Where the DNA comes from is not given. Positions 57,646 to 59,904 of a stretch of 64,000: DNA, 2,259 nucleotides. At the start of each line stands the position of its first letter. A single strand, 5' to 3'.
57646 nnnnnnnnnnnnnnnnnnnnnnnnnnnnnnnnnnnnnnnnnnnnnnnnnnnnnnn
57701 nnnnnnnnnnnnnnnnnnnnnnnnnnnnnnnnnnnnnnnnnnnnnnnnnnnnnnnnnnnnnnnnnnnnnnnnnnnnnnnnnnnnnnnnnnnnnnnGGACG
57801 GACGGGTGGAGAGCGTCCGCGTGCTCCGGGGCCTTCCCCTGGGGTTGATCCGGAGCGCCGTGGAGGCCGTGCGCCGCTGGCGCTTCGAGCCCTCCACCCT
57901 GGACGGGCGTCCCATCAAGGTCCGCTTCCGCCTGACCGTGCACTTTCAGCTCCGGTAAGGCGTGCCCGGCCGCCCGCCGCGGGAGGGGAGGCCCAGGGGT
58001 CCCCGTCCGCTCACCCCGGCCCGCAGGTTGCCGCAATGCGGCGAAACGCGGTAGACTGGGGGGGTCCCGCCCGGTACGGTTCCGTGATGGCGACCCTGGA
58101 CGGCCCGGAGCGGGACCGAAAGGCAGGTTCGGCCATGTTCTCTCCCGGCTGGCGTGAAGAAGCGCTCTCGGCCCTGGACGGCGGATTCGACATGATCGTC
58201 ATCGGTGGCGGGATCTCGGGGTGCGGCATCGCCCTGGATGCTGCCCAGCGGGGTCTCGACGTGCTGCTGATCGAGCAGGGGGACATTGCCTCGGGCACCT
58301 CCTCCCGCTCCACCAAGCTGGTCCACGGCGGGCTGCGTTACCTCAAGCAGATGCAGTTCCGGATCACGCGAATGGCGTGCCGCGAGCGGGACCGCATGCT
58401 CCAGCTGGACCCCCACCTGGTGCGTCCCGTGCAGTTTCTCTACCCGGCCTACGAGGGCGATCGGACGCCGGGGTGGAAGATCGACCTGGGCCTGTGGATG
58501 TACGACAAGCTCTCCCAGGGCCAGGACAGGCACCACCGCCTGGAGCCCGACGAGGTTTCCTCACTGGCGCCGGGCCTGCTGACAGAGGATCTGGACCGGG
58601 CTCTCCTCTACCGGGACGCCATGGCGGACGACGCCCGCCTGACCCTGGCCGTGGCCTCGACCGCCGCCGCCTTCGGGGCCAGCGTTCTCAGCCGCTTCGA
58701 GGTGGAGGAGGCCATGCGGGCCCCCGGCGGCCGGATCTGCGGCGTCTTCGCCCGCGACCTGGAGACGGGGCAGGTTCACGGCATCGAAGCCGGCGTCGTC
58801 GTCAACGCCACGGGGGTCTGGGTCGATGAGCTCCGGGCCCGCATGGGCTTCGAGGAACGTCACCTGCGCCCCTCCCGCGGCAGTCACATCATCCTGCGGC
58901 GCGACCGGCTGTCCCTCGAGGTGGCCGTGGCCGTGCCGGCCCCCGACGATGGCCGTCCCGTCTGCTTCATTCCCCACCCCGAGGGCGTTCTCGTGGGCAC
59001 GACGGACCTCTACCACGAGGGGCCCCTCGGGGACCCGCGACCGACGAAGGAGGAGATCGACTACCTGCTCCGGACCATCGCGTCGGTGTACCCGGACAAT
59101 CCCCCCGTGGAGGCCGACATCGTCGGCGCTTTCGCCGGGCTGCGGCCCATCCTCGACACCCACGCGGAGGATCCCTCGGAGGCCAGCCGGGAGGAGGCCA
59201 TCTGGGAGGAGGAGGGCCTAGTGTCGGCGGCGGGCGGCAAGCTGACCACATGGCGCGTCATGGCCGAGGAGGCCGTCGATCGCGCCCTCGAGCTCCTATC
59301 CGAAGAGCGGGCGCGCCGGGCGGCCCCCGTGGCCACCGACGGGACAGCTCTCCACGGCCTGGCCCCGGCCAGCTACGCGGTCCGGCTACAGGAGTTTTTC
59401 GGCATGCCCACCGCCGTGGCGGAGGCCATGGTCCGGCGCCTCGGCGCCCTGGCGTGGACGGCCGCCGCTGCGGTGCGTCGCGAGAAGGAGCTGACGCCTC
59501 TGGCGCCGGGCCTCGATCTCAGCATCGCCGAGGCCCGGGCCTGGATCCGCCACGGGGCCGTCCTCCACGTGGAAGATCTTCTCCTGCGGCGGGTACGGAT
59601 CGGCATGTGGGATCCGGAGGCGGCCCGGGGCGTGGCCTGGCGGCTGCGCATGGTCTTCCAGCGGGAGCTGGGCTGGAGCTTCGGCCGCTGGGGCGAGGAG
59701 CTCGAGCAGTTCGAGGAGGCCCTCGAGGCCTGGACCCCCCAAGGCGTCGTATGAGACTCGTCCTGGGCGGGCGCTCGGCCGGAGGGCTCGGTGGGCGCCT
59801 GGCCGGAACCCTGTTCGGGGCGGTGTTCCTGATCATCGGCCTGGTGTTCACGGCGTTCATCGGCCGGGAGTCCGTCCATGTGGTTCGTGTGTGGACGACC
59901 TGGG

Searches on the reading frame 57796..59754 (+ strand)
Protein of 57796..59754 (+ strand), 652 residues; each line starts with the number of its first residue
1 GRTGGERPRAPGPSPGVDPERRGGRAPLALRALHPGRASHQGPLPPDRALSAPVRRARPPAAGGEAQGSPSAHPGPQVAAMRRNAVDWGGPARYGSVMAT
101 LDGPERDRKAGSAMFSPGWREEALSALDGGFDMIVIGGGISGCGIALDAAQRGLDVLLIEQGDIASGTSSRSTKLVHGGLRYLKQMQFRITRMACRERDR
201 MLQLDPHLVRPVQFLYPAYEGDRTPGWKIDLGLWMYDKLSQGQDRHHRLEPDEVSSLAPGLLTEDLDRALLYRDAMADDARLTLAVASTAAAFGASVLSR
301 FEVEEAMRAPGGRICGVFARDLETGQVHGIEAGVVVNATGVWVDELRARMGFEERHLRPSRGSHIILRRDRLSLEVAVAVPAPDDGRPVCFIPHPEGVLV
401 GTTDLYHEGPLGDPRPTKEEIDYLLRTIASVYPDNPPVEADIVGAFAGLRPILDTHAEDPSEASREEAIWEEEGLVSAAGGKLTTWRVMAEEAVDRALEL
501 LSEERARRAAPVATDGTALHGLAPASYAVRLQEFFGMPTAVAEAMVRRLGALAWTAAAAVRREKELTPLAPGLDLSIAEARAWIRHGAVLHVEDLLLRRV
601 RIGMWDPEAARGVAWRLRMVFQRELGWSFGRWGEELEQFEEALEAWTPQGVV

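Call 69: search_protein_families(library=pfam, proteins=[window:57796-59754:+], max_evalue=0.0001)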
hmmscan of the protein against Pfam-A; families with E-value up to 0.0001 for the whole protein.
window:57796-59754:+ (652 aa): 5 families
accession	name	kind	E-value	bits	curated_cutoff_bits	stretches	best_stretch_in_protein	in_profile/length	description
PF01266.30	DAO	-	4.9e-60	204.4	27.9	1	132-481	1-335/353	FAD dependent oxidoreductase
PF16901.10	DAO_C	-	1e-13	51.7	31.4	1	514-628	3-122/126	C-terminal domain of alpha-glycerophosphate oxidase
PF00890.30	FAD_binding_2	-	1.2e-07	31.7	20.4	1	132-172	1-41/414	FAD binding domain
PF13450.12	NAD_binding_8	-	1.4e-06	28.9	21.9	1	135-173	1-39/68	NAD(P)-binding Rossmann-like domain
PF12831.13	FAD_oxidored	-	2.3e-06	27.6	27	1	132-196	1-63/416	FAD dependent oxidoreductase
